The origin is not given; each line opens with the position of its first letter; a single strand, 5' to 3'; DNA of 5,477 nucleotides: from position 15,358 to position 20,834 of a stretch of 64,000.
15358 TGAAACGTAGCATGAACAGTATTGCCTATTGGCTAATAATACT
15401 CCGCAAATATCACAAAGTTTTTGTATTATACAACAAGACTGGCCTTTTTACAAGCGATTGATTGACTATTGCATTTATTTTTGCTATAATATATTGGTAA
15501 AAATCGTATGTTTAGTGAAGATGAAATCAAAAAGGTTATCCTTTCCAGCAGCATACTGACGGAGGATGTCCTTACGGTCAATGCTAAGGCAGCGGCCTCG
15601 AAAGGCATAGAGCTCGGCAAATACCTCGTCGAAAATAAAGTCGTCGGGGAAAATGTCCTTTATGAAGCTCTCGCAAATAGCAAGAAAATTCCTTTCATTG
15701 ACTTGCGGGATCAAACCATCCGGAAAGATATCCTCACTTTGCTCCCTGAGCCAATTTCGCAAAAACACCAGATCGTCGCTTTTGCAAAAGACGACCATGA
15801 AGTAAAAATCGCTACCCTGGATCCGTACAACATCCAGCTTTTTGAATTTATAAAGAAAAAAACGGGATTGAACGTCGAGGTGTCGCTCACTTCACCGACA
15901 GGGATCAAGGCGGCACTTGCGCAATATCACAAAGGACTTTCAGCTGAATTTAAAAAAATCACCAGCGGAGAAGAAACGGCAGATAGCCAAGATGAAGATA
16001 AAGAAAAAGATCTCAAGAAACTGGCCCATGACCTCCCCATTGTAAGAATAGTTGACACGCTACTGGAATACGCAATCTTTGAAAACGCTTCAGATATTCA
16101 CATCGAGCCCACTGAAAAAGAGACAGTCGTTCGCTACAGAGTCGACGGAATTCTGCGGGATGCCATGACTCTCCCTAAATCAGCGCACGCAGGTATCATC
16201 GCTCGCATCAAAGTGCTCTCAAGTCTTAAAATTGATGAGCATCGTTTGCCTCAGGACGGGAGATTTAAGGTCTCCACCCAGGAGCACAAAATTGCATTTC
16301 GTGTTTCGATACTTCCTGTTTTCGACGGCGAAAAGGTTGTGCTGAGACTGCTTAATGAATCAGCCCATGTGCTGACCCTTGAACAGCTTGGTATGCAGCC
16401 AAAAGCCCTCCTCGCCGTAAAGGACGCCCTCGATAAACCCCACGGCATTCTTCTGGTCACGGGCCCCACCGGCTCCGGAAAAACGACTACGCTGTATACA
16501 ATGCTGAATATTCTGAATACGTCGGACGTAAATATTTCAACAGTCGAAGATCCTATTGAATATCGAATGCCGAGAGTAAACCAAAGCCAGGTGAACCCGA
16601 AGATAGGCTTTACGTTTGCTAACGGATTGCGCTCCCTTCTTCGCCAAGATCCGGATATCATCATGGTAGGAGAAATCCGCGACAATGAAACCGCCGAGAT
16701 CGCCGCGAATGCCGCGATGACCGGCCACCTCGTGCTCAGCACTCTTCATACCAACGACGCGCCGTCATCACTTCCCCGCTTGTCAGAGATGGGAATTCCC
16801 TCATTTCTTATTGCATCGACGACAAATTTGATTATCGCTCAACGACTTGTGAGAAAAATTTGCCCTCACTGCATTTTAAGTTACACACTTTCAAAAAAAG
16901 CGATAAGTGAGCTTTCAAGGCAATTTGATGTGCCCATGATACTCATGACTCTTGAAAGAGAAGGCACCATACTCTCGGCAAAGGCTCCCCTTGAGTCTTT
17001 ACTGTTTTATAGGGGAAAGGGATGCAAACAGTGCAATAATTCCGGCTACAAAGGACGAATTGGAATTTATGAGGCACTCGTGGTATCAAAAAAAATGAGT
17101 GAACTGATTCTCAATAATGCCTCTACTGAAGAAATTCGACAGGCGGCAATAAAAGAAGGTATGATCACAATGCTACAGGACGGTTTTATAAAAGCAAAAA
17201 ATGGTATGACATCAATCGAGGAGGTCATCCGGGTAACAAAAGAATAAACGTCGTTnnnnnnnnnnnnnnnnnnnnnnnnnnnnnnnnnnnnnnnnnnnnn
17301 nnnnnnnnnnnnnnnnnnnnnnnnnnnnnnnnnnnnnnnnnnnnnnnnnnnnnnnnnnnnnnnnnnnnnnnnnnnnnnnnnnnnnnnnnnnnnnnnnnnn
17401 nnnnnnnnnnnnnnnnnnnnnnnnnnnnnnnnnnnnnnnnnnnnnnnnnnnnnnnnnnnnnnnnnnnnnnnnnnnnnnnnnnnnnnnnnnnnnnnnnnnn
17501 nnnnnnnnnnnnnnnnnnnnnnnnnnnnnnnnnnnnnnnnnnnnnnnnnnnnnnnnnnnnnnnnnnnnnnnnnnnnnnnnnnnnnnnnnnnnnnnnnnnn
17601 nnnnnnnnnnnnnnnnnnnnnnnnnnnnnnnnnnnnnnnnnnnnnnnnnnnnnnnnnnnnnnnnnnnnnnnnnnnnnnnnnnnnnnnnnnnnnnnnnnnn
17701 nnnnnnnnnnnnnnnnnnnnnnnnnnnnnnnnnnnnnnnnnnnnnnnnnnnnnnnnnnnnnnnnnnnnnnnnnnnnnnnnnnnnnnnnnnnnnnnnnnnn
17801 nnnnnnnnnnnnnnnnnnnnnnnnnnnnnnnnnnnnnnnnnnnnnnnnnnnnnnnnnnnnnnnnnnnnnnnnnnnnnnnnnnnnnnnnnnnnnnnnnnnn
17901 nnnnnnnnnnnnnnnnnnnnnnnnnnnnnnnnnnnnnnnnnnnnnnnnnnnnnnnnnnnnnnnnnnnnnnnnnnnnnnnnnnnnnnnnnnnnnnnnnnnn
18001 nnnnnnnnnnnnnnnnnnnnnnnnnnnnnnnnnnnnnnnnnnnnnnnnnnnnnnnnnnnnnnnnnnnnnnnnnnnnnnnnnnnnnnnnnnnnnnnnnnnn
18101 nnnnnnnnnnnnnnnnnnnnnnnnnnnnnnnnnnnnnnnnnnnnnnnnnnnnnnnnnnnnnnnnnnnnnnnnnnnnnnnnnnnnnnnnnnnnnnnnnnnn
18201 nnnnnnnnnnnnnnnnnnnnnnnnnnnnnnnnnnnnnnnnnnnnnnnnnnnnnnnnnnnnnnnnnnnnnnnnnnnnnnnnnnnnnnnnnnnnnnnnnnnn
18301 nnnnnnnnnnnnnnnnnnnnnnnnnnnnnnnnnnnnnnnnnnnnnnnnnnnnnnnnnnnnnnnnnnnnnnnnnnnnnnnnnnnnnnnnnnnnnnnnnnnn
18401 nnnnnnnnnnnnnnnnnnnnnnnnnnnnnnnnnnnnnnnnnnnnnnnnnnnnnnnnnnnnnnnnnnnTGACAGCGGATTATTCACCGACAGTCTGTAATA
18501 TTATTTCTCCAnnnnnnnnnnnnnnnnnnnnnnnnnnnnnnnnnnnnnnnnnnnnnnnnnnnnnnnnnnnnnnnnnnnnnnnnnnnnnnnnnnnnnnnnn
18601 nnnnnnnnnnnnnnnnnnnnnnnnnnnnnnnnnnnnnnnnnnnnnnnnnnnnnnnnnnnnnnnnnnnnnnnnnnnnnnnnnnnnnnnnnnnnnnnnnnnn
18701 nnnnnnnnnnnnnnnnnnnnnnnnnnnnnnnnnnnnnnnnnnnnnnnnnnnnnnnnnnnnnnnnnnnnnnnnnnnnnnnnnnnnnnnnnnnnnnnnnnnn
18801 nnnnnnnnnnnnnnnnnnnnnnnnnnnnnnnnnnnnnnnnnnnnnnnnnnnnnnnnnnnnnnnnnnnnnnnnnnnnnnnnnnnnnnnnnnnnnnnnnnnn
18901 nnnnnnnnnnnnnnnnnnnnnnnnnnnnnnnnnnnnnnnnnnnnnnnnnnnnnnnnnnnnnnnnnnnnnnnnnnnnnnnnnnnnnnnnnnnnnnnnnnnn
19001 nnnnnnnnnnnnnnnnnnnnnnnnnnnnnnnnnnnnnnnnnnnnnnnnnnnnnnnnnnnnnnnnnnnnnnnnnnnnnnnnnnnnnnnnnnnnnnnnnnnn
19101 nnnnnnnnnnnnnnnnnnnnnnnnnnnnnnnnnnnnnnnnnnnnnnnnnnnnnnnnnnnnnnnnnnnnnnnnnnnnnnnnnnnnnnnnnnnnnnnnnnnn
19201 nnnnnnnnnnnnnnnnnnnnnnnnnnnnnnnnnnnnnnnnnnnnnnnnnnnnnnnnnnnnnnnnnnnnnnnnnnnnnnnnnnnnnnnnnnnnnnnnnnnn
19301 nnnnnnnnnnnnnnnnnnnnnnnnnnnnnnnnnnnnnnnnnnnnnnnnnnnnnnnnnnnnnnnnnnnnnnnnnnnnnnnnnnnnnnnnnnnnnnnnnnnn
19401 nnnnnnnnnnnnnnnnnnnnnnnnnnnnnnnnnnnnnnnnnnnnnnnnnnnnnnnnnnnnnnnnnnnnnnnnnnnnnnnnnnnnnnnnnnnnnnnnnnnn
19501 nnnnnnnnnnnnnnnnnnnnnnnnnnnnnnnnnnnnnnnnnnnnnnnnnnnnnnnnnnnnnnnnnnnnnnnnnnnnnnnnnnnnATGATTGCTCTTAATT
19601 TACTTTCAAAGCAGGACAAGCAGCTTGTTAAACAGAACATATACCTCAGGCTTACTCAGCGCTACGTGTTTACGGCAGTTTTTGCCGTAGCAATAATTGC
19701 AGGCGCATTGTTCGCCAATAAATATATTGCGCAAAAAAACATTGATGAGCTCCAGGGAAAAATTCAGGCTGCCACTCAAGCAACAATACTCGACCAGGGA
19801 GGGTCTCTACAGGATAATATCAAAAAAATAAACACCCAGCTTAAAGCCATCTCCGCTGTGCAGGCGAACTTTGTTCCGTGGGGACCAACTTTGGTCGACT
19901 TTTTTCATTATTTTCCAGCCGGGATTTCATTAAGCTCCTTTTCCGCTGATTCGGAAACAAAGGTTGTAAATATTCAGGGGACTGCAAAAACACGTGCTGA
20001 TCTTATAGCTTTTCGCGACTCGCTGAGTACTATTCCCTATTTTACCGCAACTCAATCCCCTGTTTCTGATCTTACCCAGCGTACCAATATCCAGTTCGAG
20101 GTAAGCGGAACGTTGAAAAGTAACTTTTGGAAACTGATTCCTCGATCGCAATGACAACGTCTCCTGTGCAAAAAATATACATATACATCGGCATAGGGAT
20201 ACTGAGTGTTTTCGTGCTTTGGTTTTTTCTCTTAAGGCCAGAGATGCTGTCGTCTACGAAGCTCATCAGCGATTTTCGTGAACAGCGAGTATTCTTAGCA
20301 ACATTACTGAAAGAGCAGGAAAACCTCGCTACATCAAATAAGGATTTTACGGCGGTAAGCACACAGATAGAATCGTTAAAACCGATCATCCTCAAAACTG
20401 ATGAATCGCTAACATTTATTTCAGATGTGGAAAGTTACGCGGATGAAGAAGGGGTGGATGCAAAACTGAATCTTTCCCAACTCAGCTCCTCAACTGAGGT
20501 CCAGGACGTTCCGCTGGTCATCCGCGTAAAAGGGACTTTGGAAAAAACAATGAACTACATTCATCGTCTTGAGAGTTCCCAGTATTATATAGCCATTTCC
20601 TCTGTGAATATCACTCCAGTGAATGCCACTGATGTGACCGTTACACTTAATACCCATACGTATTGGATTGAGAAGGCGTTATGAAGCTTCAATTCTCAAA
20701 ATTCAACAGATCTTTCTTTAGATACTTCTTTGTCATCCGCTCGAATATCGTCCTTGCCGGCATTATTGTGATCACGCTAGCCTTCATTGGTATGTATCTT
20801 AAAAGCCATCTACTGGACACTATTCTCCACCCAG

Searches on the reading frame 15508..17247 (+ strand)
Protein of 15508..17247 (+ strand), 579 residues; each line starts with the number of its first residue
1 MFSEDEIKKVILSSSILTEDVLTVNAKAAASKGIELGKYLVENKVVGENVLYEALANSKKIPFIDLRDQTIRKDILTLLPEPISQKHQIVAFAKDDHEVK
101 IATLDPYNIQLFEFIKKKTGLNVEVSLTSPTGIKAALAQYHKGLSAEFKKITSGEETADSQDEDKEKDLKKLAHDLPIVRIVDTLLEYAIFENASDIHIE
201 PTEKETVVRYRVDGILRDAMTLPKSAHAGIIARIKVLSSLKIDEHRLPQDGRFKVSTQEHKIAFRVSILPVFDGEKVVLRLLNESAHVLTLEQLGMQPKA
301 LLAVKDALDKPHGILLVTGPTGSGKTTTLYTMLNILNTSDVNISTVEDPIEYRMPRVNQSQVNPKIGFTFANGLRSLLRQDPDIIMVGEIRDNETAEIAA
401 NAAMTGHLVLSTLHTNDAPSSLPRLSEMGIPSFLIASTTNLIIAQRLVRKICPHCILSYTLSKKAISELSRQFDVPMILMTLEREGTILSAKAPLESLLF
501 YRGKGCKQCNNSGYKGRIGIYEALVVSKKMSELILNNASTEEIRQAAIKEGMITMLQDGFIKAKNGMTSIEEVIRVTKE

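Call 12: search_protein_families(library=pfam, proteins=[window:15508-17247:+], max_evalue=0.0001)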
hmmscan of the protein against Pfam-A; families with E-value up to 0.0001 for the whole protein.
window:15508-17247:+ (579 aa): 2 families
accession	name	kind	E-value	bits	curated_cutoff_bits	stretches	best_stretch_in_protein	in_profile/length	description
PF00437.27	T2SSE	-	1.4e-136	455.4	24.9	1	174-575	4-370/370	Type II/IV secretion system protein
PF05157.20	MshEN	-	6.6e-14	52.1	23.1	1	61-141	3-84/90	MshEN domain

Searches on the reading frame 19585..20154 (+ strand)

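Call 34: search_protein_families(library=pfam, proteins=[window:19585-20154:+], max_evalue=0.01)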
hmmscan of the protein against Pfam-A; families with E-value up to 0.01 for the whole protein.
window:19585-20154:+ (189 aa): 1 family
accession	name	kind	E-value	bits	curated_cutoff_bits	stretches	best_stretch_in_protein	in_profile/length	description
PF05137.18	PilN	-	6.6e-05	23.3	22.8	1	110-165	10-63/78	Fimbrial assembly protein (PilN)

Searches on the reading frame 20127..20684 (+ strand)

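Call 34: search_protein_families(library=pfam, proteins=[window:20127-20684:+], max_evalue=0.01)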
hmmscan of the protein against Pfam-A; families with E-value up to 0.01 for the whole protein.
window:20127-20684:+ (185 aa): 2 families
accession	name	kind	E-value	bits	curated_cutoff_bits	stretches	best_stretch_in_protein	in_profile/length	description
PF04350.18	PilO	-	0.0034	18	22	1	61-180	19-142/145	Pilus assembly protein, PilO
PF11987.13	IF-2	-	0.0054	17.1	27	0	112-173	8-74/117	Translation-initiation factor 2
